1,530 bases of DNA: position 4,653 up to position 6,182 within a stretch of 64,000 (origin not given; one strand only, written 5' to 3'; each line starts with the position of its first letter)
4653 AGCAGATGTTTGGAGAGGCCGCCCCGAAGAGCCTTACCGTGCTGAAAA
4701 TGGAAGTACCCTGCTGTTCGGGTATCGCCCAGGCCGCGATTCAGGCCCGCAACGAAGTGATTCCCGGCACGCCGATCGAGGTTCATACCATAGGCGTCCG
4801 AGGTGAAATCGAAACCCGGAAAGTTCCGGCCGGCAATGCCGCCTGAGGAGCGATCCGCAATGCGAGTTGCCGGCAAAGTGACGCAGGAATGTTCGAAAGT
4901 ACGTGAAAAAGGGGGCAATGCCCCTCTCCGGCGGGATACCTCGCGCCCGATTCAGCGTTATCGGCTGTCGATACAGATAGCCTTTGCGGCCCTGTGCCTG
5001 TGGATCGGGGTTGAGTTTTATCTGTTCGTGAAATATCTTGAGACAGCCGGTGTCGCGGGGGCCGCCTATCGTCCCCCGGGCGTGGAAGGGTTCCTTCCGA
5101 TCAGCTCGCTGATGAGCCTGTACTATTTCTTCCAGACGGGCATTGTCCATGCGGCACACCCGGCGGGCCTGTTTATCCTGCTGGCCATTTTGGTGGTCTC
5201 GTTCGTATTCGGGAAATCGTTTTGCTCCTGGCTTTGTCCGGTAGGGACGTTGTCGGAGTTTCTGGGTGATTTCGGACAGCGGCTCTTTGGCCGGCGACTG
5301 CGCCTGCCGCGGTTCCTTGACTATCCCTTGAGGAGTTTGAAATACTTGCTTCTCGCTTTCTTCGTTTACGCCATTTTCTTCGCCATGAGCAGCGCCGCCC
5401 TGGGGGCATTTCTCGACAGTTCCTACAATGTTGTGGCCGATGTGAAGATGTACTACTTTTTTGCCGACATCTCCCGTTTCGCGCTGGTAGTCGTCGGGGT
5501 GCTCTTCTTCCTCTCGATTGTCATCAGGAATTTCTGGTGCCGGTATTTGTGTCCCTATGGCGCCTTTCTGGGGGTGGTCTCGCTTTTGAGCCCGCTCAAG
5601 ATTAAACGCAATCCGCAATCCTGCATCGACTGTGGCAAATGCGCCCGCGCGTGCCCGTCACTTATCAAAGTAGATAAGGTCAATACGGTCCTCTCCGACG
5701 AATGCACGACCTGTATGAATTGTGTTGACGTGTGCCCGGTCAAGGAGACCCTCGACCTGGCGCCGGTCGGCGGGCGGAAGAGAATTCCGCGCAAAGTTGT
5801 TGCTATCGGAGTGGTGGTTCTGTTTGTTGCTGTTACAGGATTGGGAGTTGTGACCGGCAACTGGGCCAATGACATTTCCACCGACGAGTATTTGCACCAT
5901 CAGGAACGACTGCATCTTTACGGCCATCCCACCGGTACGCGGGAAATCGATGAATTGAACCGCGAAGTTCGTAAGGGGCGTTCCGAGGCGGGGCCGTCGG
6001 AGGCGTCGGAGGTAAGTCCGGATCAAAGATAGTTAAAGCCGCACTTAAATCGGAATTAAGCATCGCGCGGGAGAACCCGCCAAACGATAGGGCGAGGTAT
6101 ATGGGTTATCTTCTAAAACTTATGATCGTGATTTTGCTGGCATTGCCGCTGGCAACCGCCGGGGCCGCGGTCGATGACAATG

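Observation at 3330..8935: Crp/Fnr-linked operon combining a FrdX-like ferredoxin, a NapH-like polyferredoxin, an HAO-family octahaem cytochrome and a 3-TM hexahaem cytochrome: a candidate uncharacterised respiratory or detoxifying module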

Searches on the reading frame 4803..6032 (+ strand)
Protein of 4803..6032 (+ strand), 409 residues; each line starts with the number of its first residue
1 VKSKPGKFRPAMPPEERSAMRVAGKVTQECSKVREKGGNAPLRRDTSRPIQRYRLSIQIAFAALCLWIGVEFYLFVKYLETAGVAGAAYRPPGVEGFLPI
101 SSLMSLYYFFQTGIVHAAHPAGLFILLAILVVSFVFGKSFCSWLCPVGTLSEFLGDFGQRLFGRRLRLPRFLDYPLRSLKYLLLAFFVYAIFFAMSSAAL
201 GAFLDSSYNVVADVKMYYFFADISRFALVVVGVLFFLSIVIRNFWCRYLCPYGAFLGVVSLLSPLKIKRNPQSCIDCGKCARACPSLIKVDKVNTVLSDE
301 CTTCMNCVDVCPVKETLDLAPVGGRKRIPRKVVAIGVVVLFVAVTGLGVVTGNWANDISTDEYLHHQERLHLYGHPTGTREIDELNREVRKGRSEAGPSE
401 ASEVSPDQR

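Call 3: search_protein_families(library=pfam, proteins=[window:4803-6032:+], max_evalue=0.01)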
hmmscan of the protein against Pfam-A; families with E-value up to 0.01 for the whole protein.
window:4803-6032:+ (409 aa): 13 families
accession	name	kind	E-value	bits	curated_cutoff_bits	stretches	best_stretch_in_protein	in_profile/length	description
PF12801.12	Fer4_5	-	2.3e-21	75.9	22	2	119-164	2-47/48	4Fe-4S binding domain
PF00037.32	Fer4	-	4.3e-10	39.4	21.1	2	268-285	2-19/24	4Fe-4S binding domain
PF13237.11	Fer4_10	-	6.2e-10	39.3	25.5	1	266-312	1-53/53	4Fe-4S dicluster domain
PF14697.11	Fer4_21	-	7.6e-10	39.2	35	1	271-318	5-58/59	4Fe-4S dicluster domain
PF12837.12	Fer4_6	-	8.1e-07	29.1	25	1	267-285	2-20/24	4Fe-4S binding domain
PF13187.11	Fer4_9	-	8.7e-07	29.3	27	2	274-314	2-50/52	4Fe-4S dicluster domain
PF12838.12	Fer4_7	-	9.4e-06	26.4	27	1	273-314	1-51/52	4Fe-4S dicluster domain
PF12798.12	Fer4_3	-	1.1e-05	26.3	27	0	301-313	1-13/15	4Fe-4S binding domain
PF12800.12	Fer4_4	-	8.5e-05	23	24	0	299-313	2-16/17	4Fe-4S binding domain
PF12797.12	Fer4_2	-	0.00019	21.6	24.5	1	267-286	3-22/22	4Fe-4S binding domain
PF13370.11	Fer4_13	-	0.00079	20.5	24.5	0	271-289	3-21/58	4Fe-4S single cluster domain of Ferredoxin I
PF13746.11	Fer4_18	-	0.0014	19.2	27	0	269-312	56-96/114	4Fe-4S dicluster domain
PF13183.11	Fer4_8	-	0.0096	16.9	27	0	272-314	3-67/68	4Fe-4S dicluster domain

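Call 4: search_protein_families(library=ncbifam, proteins=[window:4803-6032:+], max_evalue=0.01)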
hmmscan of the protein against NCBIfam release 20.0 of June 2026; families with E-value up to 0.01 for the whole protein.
window:4803-6032:+ (409 aa): 35 families (the best 25 are shown)
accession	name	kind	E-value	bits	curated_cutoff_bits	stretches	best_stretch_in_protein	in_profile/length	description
TIGR02163.1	napH_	subfamily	1.5e-27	96.7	213.05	1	124-313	61-248/255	NapH/MauN family ferredoxin-type protein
NF007013.0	PRK09477.1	equivalog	1.5e-26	93.2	234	1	104-312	70-270/286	quinol dehydrogenase ferredoxin subunit NapH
NF046105.1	TransRegNosR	equivalog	9.4e-16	57.2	1000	1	123-307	481-661/680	transcriptional regulator NosR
TIGR02745.1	ccoG_rdxA_fixG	equivalog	1.6e-09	37.3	316.7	1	124-258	60-196/435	cytochrome c oxidase accessory protein CcoG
NF045874.1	Vhu_polyferre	exception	1.6e-09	37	600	1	240-335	32-119/381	F420-non-reducing hydrogenase associated-polyferredoxin VhuB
NF038196.1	ferrodoxin_EFR1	subfamily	2.8e-08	34.1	75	1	270-314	183-227/242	EFR1 family ferrodoxin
TIGR01944.1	rnfB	subfamily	4e-07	29.8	68.7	1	271-314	112-158/190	RnfABCDGE type electron transport complex subunit B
NF003475.0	PRK05113.1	equivalog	1.1e-06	28.7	203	1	272-322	113-165/190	electron transport complex subunit RsxB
NF005415.0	PRK06991.1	equivalog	4.7e-06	26.5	281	1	271-326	84-141/284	electron transport complex subunit RsxB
NF005503.0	PRK07118.1-2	equivalog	9.3e-06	25.1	252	1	273-326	139-193/292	RnfABCDGE type electron transport complex subunit B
NF058577.1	FdxA_fam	equivalog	1e-05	25.7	65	1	273-314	8-51/52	4Fe-4S ferredoxin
NF010368.0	PRK13795.1-3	equivalog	5.7e-05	21.5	588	1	271-313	586-629/635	hypothetical protein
NF005504.0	PRK07118.1-3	equivalog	7.1e-05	22.3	437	1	272-319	219-268/293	Fe-S cluster domain-containing protein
NF043069.1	T4HPD_activ_SAM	equivalog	7.7e-05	22.2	425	1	270-314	49-95/299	trans-4-hydroxy-L-proline dehydratase activase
NF043039.1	HgcAB_like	equivalog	0.00011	22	285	1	185-313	218-346/350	HgcAB-like fusion protein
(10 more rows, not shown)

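Call 43: find_related_loci(query=window:4860-6032:+, collection=metagenome_contigs, flank=7000)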
Query window:4860-6032:+ (390 aa) in metagenome_contigs; peptide patterns used: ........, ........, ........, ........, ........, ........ (x = any residue, [..] = any of these).
535 stretches matched a pattern; 158 encode a relative of the query (tblastn E <= 1e-3); the best 80 are kept; 80 distinct loci.
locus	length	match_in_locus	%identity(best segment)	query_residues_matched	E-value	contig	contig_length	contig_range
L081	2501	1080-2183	68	16-383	0e+0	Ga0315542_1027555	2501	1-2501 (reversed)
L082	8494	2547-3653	64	6-374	7e-174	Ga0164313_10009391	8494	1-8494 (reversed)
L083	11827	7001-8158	66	6-390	4e-172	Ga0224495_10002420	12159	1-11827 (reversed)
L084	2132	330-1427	63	25-386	3e-178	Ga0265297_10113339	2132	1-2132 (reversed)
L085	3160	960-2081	60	16-388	5e-174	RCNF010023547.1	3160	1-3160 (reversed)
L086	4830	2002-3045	65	25-372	1e-168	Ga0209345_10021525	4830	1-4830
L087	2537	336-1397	62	16-369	6e-175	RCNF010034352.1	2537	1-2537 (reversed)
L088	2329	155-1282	60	13-390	4e-174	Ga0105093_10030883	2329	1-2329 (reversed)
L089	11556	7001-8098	64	25-381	2e-162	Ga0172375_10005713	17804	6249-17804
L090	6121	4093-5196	60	16-384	9e-163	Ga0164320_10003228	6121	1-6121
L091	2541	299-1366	63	25-381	5e-172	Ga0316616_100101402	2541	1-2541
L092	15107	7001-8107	61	8-375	3e-161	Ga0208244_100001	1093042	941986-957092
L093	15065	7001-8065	63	25-378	4e-161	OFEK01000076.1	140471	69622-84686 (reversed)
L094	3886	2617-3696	62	23-381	1e-166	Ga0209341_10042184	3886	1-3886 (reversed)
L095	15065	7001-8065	63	25-378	1e-160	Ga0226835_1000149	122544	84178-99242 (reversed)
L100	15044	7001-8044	63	25-371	9e-159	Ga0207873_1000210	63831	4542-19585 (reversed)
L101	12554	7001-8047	63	25-372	3e-158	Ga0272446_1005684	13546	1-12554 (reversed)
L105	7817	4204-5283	62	15-376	3e-157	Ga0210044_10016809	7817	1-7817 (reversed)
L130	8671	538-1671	60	8-378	7e-154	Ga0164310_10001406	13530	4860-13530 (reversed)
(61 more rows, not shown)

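Call 47: search_protein_families(library=pfam, proteins=[L091:1517-2272:+, L084:1429-2016:+, L085:2112-2555:+, L089:8702-10189:+, L100:8100-9620:+, L100:9622-10428:+, L100:11072-11743:+, L105:5299-6555:+, L101:2358-3161:+, L082:3748-5154:-], max_evalue=0.001)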
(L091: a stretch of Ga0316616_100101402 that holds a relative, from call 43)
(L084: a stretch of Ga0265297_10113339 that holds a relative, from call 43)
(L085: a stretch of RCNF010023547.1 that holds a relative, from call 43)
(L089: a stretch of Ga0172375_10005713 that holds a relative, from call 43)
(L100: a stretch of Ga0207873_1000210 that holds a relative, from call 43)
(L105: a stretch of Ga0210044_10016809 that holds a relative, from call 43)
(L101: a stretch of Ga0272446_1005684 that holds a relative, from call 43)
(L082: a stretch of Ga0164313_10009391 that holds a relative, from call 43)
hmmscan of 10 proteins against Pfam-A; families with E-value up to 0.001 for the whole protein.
L091:1517-2272:+ (251 aa): 2 families
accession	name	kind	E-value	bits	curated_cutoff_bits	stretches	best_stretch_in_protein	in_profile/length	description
PF01814.28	Hemerythrin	-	5.2e-20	72.6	25.3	1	90-240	4-126/127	Hemerythrin HHE cation binding domain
PF04405.19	ScdA_N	-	5.1e-19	68.1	32.5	1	16-69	2-55/56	Domain of Unknown function (DUF542)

L084:1429-2016:+ (195 aa): 5 families
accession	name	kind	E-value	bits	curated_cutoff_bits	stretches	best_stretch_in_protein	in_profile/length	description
PF03264.19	Cytochrom_NNT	-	7.5e-14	52.3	24.1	1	14-165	6-172/174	NapC/NirT cytochrome c family, N-terminal region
PF09699.15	Paired_CXXCH_1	-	1.1e-05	25.4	20.6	0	148-166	6-20/41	Doubled CXXCH motif (Paired_CXXCH_1)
PF14522.11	Cytochrome_C7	-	2.9e-05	24.3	24.8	0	119-165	11-56/67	Cytochrome c7 and related cytochrome c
PF22113.1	Mtrc-MtrF_II-IV_dom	-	4.2e-05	23.6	30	1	48-160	8-130/176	Outer membrane cytochrome MtrC/MtrF-like, domains II/IV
PF13435.11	Cytochrome_C554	-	0.00018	22.8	20.8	0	72-157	1-83/84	Cytochrome c554 and c-prime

L085:2112-2555:+ (147 aa): 1 family
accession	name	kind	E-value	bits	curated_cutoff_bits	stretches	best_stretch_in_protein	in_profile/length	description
PF01814.28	Hemerythrin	-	2.4e-15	57.6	25.3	1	21-129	15-126/127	Hemerythrin HHE cation binding domain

L089:8702-10189:+ (495 aa): 4 families
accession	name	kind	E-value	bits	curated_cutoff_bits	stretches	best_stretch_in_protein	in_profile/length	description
PF02335.20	Cytochrom_C552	-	1.2e-171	571.9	24.1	1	61-487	3-436/438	Cytochrome c552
PF14522.11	Cytochrome_C7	-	7.8e-09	35.7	24.8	1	289-339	6-54/67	Cytochrome c7 and related cytochrome c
PF22113.1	Mtrc-MtrF_II-IV_dom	-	8.3e-07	29.1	30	0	223-338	29-131/176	Outer membrane cytochrome MtrC/MtrF-like, domains II/IV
PF14537.11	Cytochrom_c3_2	-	0.00057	20.7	25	0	290-337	1-37/79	Cytochrome c3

L100:8100-9620:+ (506 aa): 5 families
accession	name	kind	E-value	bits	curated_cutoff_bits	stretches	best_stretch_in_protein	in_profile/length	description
PF07732.21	Cu-oxidase_3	-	2.2e-13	50.8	21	1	86-191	10-118/119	Multicopper oxidase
PF00034.26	Cytochrom_C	-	3e-11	44.9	21.3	1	399-481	4-89/90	Cytochrome c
PF07731.20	Cu-oxidase_2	-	6.4e-11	42.6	20.4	1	105-190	35-136/137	Multicopper oxidase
PF13442.11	Cytochrome_CBB3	-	2.2e-07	31.6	27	1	399-478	6-68/68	Cytochrome C oxidase, cbb3-type, subunit III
PF00127.26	Copper-bind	-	5.3e-05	24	21.2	1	104-188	18-99/99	Copper binding proteins, plastocyanin/azurin family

L100:9622-10428:+ (268 aa): 1 family
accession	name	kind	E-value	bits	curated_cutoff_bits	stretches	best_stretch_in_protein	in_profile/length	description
PF03781.23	FGE-sulfatase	-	3e-35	122.5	23.3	1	44-265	3-255/255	Sulfatase-modifying factor enzyme 1-like domain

L100:11072-11743:+ (223 aa): 3 families
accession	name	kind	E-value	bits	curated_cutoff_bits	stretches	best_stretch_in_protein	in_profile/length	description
PF02630.20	SCO1-SenC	-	1.1e-20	74.3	22.8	1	72-200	6-133/134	SCO1/SenC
PF08534.16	Redoxin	-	0.00015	22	26.6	1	73-211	14-139/148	Redoxin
PF00578.27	AhpC-TSA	-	0.00042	20.7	26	1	72-155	10-82/124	AhpC/TSA family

L105:5299-6555:+ (418 aa): 3 families
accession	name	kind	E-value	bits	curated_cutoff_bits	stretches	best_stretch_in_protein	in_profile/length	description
PF13596.12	PAS_10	-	9.5e-27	94.2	22.1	1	290-395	1-106/106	PAS domain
PF04282.18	DUF438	-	2.7e-23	82.1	25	1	15-79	1-65/67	Family of unknown function (DUF438)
PF01814.28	Hemerythrin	-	1.1e-13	52.2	25.3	1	110-229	13-127/127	Hemerythrin HHE cation binding domain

L101:2358-3161:+ (267 aa): 3 families
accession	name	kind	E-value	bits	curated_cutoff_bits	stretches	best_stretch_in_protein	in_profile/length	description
PF10006.14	DUF2249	-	7.9e-28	96.5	29.5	2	197-261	1-68/70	Uncharacterized conserved protein (DUF2249)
PF08984.16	DUF1858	-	1.4e-16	60.7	32.2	1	2-62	1-59/59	Domain of unknown function (DUF1858)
PF01206.22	TusA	-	2.2e-07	31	28.6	1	196-261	1-68/70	Sulfurtransferase TusA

L082:3748-5154:- (468 aa): 7 families
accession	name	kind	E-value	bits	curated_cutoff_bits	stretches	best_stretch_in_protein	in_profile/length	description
PF13447.11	Multi-haem_cyto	-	5.2e-24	85.4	21.9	1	175-323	96-236/269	Seven times multi-haem cytochrome CxxCH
PF13435.11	Cytochrome_C554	-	9.1e-11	43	20.8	0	197-256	2-60/84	Cytochrome c554 and c-prime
PF14522.11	Cytochrome_C7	-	9.3e-11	41.8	24.8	1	136-201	13-66/67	Cytochrome c7 and related cytochrome c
PF22113.1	Mtrc-MtrF_II-IV_dom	-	2.6e-10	40.5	30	2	174-313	6-130/176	Outer membrane cytochrome MtrC/MtrF-like, domains II/IV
PF14537.11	Cytochrom_c3_2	-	2.1e-06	28.5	25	0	94-201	8-78/79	Cytochrome c3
PF09699.15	Paired_CXXCH_1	-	1.8e-05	24.7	20.6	0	174-201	6-36/41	Doubled CXXCH motif (Paired_CXXCH_1)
PF03264.19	Cytochrom_NNT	-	0.00011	22.4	24.1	1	5-73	7-76/174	NapC/NirT cytochrome c family, N-terminal region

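Call 62: search_solved_structures(query=window:4860-6032:+, max_evalue=1, show_alignments=1)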
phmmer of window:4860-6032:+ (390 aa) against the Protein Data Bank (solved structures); distinct sequences matched with E-value up to 1: 28.
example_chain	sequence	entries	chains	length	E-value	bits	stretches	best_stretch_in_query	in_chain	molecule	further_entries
9sw6_G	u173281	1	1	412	2.2e-10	43.6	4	248-294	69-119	Polyferredoxin protein MvhB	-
6fah_A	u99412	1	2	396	1.5e-06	31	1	248-298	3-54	Caffeyl-CoA reductase-Etf complex subunit CarE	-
8ahx_B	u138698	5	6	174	2.1e-05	27.2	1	237-294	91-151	Ion-translocating oxidoreductase complex subunit B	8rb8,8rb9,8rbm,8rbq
9sfi_O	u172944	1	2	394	4.1e-05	26.2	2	251-296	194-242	Ferredoxin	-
7zc6_B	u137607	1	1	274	7.9e-05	25.3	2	254-300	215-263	RnfB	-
1clf_A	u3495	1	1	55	8.6e-05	25.2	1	253-295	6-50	FERREDOXIN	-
9g03_E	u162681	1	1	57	0.00032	23.3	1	253-296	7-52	Ferredoxin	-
8a8o_C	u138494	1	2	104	0.0023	20.4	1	252-307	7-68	Beta-subunit of the PAPS reductase from Methanothermococcus thermolithotrophicus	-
9mqx_B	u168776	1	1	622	0.014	17.9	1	246-295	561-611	NADH:ubiquinone oxidoreductase, NADH-binding (51 kD) subunit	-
6cfw_N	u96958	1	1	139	0.015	17.8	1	247-295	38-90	NADH-plastoquinone oxidoreductase subunit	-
9eri_B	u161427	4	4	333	0.022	17.2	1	226-269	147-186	Na(+)-translocating ferredoxin:NAD(+) oxidoreductase complex subunit B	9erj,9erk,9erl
7z0s_F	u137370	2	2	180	0.031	16.7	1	247-294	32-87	Formate hydrogenlyase subunit 6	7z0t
1dur_A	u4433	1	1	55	0.04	16.4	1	253-294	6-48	2[4FE-4S] FERREDOXIN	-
2zvs_A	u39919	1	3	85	0.044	16.2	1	253-302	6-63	Uncharacterized ferredoxin-like protein yfhL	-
6cz7_B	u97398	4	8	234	0.1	15.1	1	252-323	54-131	4Fe-4S ferredoxin, iron-sulfur binding domain protein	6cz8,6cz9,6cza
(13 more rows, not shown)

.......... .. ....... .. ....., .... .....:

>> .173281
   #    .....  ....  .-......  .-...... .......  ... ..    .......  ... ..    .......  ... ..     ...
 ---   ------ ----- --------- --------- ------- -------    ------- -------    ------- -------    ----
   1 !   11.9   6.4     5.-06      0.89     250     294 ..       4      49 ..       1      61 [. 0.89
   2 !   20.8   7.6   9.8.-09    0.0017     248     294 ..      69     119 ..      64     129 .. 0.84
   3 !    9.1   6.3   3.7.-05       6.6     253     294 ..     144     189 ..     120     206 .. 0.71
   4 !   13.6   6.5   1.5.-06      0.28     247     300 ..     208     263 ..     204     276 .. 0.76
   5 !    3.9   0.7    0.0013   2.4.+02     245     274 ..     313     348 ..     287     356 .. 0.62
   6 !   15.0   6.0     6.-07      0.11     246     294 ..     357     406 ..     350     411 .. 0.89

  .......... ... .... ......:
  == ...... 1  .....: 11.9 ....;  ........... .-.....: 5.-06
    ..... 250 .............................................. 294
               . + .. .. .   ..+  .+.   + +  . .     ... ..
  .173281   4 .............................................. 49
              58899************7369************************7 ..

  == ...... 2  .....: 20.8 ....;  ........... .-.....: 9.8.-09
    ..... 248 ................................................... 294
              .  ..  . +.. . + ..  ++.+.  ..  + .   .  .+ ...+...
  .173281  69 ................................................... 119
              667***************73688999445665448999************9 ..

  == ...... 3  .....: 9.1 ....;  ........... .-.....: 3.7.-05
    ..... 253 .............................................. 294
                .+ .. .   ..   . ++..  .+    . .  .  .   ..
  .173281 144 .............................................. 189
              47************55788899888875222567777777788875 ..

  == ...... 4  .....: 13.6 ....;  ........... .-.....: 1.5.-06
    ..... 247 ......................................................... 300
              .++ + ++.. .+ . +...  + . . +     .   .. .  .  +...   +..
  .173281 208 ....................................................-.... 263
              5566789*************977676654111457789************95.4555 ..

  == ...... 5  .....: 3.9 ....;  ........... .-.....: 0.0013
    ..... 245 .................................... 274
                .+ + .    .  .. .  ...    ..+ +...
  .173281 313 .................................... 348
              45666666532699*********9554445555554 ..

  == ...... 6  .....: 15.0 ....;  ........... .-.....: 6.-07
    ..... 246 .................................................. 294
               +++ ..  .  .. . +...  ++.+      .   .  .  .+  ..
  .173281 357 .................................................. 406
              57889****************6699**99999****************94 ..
